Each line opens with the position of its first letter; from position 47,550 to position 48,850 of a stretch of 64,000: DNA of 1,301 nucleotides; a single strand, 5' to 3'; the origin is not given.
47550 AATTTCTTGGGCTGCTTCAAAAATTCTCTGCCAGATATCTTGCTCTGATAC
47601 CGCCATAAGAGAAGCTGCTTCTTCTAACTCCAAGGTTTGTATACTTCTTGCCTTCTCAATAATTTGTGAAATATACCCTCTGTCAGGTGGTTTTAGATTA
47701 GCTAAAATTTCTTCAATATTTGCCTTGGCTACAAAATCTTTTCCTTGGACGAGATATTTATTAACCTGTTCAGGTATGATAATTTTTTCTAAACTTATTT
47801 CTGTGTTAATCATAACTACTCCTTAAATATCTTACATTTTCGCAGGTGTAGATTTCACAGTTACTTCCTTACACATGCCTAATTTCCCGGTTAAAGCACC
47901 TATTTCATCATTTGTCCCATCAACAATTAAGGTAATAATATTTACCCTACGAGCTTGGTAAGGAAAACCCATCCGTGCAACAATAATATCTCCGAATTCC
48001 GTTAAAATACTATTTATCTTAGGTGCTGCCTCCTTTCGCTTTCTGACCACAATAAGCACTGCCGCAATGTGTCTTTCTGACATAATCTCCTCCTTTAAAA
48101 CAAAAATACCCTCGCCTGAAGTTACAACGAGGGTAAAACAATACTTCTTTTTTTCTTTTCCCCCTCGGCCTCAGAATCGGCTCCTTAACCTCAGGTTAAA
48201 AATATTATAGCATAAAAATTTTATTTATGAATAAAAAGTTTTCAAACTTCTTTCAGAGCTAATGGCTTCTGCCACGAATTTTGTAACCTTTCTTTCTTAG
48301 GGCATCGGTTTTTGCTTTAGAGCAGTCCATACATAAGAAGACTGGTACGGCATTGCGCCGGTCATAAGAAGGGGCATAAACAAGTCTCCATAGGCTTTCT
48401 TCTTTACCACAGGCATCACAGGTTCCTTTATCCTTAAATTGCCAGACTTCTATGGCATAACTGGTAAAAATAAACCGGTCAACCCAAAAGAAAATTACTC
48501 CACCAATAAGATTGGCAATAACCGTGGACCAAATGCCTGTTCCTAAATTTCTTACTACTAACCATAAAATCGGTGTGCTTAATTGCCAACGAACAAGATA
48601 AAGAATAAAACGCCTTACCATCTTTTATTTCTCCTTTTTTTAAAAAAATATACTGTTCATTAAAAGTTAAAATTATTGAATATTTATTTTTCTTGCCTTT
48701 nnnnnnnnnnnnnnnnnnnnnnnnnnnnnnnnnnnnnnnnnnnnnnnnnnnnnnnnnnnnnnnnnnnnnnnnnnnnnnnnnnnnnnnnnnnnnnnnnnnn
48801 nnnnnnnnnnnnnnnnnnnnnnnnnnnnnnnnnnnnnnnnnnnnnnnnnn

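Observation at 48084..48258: Leader RNA with terminator/antiterminator logic upstream of the [FeFe]-hydrogenase maturation operon (TM1266-like-hydG-hydE-hydF)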

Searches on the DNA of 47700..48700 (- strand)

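Call 5: search_rna_families(source=window, start=47700, end=48700, threshold=evalue, max_evalue=10, show_alignments=3)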
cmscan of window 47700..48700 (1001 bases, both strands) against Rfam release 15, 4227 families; matches with E-value up to 10: 11.
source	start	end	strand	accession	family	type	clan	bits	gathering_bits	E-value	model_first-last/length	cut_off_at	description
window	48094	48213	-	RF00557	L10_leader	Cis-reg; leader;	-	26.8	44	0.041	1-138/138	no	Ribosomal protein L10 leader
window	48101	48232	-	RF02846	Ref84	Gene; antisense;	-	23.5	52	2.2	1-87/87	no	Enterococcus sRNA 84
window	48081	48164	-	RF01054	preQ1-II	Cis-reg; riboswitch;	-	22.6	47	0.42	1-99/99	no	PreQ1-II (pre queuosine) riboswitch aptamer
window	48183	48264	-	RF00535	snoMe28S-Am982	Gene; snRNA; snoRNA; CD-box;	CL00054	19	49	2.9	1-80/80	no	Small nucleolar RNA Me28S-Am982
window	48100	48230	-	RF00514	His_leader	Cis-reg; leader;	-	18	49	3.1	1-126/126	no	Histidine operon leader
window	47709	47773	-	RF00592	SNORD78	Gene; snRNA; snoRNA; CD-box;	CL00051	16.5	38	5.4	1-65/65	no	Small nucleolar RNA SNORD78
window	48068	48138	-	RF02218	ZNRD1-AS1_1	Gene; lncRNA;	-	15.4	50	2.6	1-68/68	no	ZNRD1 antisense RNA 1 conserved region 1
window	48127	48185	-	RF00029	Intron_gpII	Intron;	-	14.6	40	5.8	1-77/77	no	Group II catalytic intron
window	48565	48655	-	RF01669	P14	Gene; sRNA;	-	13.6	45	8.6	1-146/146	no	Pseudomonas sRNA P14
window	48365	48449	-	RF02213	ZFAT-AS1_3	Gene; lncRNA;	-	13.4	70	3.7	1-80/80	no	ZFAT antisense RNA 1 conserved region 3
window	48227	48278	+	RF01734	Fluoride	Cis-reg; riboswitch;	-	13.1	34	1.3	1-64/64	no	Fluoride riboswitch aptamer (crcB RNA motif)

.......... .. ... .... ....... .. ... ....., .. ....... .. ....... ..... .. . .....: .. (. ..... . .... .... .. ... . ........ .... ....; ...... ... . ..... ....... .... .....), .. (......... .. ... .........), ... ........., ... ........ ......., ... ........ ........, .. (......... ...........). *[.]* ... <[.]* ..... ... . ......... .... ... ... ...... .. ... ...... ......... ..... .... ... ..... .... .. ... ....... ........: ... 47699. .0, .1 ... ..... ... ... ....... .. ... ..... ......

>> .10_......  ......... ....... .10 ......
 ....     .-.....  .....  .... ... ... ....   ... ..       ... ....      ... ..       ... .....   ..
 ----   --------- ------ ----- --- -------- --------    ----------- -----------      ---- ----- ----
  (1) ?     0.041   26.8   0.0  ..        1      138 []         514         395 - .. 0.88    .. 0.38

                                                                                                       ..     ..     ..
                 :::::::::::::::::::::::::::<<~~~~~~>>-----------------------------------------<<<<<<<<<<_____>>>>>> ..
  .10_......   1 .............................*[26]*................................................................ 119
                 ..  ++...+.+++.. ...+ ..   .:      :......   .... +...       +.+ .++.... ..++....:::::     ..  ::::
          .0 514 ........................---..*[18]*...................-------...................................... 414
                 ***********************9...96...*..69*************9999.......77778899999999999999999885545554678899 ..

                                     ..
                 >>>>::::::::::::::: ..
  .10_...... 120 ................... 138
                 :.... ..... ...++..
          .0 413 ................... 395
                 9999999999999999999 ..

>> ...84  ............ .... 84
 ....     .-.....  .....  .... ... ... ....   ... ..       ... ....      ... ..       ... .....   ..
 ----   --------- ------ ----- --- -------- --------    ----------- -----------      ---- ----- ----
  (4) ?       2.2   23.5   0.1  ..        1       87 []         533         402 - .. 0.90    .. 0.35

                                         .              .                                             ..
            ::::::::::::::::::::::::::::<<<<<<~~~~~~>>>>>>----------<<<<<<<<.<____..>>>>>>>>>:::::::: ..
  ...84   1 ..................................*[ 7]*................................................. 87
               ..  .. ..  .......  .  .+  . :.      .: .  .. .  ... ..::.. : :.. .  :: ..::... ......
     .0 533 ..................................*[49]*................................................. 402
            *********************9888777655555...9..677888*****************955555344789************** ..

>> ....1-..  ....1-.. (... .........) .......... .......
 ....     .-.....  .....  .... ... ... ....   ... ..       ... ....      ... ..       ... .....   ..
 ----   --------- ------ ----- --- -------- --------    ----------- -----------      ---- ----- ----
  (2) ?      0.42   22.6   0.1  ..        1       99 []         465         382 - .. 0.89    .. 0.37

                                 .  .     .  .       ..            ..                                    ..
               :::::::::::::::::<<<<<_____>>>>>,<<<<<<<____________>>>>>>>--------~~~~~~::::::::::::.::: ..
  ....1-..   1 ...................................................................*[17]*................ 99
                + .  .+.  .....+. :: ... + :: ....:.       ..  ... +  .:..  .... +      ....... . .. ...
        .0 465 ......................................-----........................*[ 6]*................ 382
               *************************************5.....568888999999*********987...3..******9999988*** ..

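Call 17: search_rna_families(sources=[L003, L004, L007, L021, L032, L043, L049, L056, L059, L076, L081, L082, L083, L084, L085, L090, L091, L101, L109, L122], threshold=gathering)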
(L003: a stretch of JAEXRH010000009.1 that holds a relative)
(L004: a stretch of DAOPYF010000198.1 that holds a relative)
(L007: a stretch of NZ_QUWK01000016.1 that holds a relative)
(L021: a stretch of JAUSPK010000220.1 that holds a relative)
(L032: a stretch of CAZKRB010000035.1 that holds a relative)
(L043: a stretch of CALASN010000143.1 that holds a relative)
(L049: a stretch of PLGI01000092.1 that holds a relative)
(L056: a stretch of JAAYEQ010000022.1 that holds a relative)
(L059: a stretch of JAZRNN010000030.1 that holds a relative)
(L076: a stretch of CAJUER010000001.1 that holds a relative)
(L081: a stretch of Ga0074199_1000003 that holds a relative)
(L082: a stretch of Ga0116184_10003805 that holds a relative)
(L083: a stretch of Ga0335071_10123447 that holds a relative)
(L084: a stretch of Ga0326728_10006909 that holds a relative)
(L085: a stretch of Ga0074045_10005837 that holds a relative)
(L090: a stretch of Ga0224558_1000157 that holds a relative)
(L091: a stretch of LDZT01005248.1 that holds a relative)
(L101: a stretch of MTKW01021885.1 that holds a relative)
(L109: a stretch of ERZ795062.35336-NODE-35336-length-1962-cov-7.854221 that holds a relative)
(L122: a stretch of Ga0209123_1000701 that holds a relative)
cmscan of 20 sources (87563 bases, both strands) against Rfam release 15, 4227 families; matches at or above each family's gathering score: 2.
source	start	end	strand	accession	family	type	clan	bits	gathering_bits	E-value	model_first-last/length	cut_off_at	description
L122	2019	2123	-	RF00059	TPP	Cis-reg; riboswitch;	-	73.2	54.3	2.3e-12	1-105/105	no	TPP riboswitch aptamer (THI element)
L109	1617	1687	-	RF00005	tRNA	Gene; tRNA;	CL00001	44.3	29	5e-06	1-71/71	no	tRNA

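Call 25: build_rna_model(alignment_id=A2, structure=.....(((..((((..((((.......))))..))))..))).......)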
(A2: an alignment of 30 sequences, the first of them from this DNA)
Model R1 built from alignment A2 (30 sequences, 49 columns); structure: as given.
model positions 44; base pairs 11; branch points 0; effective number of sequences 30; information 0.741 bits per position. Calibrated on 0.2 Mb of random sequence (short: E-values are rough).
structure used (alignment columns):
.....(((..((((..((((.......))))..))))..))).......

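Call 27: search_with_rna_model(model_id=R1, sources=[window, L001, L002, L003, L004, L005, L006, L007, L008, L009, L010, L011, L012, L013, L014, L015, L016, L017, L018, L019, L020, L021, L022, L023, L024, L025, L026, L027, L028, L029, L030, L031, L032, L033, L034, L035, L036, L037, L038, L039, L040, L041, L042, L043, L044, L045, L046, L047, L048, L049, L050, L051, L052, L053, L054, L055, L056, L057, L058, L059, L060, L061, L062, L063, L064, L065, L066, L067, L068, L069, L070, L071, L072, L073, L074, L075, L076, L077, L078, L079, L080], max_evalue=1)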
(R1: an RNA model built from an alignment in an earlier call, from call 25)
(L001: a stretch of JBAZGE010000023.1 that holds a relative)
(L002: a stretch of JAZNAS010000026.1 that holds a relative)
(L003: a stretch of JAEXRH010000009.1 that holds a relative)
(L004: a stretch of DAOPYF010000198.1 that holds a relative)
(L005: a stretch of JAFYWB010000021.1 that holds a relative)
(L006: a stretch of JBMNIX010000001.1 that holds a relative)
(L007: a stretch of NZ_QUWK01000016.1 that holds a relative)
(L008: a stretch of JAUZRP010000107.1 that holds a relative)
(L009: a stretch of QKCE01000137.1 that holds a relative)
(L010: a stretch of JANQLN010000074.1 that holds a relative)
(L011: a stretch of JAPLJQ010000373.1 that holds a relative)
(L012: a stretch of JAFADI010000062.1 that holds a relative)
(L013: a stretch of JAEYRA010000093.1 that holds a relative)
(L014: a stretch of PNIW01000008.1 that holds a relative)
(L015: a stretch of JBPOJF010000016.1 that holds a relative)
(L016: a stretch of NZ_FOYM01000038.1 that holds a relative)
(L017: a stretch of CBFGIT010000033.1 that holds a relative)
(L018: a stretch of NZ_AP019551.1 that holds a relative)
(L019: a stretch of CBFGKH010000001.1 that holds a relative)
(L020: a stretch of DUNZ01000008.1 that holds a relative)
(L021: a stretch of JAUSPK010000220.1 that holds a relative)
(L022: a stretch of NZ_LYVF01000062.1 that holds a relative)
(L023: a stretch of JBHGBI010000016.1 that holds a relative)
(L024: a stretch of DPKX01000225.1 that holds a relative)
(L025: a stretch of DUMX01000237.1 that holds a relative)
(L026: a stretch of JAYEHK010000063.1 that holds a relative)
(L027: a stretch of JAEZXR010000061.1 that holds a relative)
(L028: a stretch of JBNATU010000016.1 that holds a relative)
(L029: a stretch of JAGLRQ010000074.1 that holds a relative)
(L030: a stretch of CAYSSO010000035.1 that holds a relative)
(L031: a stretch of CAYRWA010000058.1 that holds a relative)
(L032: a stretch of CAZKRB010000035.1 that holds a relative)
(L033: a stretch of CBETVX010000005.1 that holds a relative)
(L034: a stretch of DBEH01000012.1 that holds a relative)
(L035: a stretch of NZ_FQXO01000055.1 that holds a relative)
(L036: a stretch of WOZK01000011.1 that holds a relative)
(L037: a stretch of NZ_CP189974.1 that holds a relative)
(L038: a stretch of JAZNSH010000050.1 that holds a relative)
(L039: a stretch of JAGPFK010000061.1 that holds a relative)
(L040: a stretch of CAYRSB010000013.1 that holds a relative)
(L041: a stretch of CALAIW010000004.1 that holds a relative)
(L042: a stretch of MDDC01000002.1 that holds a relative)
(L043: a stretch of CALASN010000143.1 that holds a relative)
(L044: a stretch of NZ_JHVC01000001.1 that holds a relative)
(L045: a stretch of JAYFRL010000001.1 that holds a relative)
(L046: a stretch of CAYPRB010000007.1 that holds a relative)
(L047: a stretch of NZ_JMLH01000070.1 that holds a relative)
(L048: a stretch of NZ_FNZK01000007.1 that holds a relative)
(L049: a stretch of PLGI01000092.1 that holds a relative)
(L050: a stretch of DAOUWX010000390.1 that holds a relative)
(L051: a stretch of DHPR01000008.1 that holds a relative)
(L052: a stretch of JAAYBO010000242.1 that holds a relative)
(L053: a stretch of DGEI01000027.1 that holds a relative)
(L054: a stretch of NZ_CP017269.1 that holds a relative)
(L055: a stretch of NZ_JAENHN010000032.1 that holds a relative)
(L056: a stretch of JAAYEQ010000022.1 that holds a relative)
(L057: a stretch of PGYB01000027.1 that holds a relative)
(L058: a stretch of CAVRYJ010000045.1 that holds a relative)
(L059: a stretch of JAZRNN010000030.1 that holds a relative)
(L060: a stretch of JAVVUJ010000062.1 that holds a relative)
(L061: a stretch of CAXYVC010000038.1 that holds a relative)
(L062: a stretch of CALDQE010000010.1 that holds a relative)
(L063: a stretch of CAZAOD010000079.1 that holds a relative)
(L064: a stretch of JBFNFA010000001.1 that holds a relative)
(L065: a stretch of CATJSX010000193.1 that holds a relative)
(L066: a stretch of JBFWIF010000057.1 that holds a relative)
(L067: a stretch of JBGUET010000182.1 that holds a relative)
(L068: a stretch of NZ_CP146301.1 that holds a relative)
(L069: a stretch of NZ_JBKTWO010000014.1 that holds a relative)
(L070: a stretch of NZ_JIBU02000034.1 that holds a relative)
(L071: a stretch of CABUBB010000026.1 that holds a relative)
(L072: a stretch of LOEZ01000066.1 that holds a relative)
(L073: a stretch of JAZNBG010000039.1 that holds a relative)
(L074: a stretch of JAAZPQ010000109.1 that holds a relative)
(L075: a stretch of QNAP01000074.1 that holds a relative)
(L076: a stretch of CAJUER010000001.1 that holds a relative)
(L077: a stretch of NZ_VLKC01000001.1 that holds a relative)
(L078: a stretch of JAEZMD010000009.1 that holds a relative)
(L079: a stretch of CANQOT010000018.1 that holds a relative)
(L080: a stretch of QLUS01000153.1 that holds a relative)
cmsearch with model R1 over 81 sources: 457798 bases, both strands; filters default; matches with E-value up to 1: 44.
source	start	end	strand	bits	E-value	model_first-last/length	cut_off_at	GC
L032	2294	2338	+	38.3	3.5e-06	1-44/44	no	0.49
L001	2352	2394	+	38.2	3.7e-06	1-44/44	no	0.49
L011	38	81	+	38.2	3.7e-06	1-44/44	no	0.52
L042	2242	2282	+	38.2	3.8e-06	1-44/44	no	0.61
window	48156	48199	-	37.6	5.3e-06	1-44/44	no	0.52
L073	2342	2384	+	36.7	8.6e-06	1-44/44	no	0.49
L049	2238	2281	+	36.1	1.2e-05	1-44/44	no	0.5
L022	2310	2352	+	35.2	1.9e-05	1-44/44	no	0.67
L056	366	406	+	35.2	1.9e-05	1-44/44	no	0.51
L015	2375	2421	+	34.7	2.6e-05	1-44/44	no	0.57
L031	2395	2437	+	34.4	3e-05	1-44/44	no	0.47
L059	2362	2404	+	34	3.9e-05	1-44/44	no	0.44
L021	1660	1701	+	31.4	0.00016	1-44/44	no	0.48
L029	2355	2399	+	30.8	0.00022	1-44/44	no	0.53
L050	647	692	+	30.3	0.00028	1-44/44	no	0.43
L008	2379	2420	+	29.7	0.00041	1-44/44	no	0.52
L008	158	200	-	28.9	0.00063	1-44/44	no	0.56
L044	2105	2146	+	26.5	0.0024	1-44/44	no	0.36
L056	322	361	+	25.7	0.0037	1-44/44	no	0.57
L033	2417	2459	+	24.3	0.0078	1-44/44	no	0.44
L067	2387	2427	+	24.2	0.0086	1-44/44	no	0.39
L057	2422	2466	+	24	0.0094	1-44/44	no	0.51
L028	61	103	+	23.3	0.014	1-44/44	no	0.58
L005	2371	2417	+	23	0.016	1-44/44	no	0.53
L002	2369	2415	+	23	0.016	1-44/44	no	0.53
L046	2382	2424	+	22.9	0.017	1-44/44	no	0.49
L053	2382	2426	+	21.8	0.032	1-44/44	no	0.6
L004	1704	1757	+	21.7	0.034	1-44/44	no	0.63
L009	2311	2376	+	21.1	0.047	1-44/44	no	0.71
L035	2320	2360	+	21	0.049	1-44/44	no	0.44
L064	2375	2416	+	20.6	0.063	1-44/44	no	0.43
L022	2254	2298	+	19.8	0.093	1-44/44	no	0.53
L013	2336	2377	+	19.3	0.13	1-44/44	no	0.67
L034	2397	2439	+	19.2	0.13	1-44/44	no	0.74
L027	2835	2875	+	18.5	0.2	1-44/44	no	0.54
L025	343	384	+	18.2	0.24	1-44/44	no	0.43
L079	2383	2424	+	18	0.26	1-44/44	no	0.6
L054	2383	2424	+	17.9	0.27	1-44/44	no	0.38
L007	2330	2378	+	17.8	0.28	1-44/44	no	0.49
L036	2026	2074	+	17.2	0.41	1-44/44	no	0.49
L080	1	33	+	15.7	0.91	11-44/44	5'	0.61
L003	2285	2359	+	15.7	0.92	1-44/44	no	0.64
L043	2389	2429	+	15.7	0.93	1-44/44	no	0.61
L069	2384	2425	+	15.7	0.93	1-44/44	no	0.26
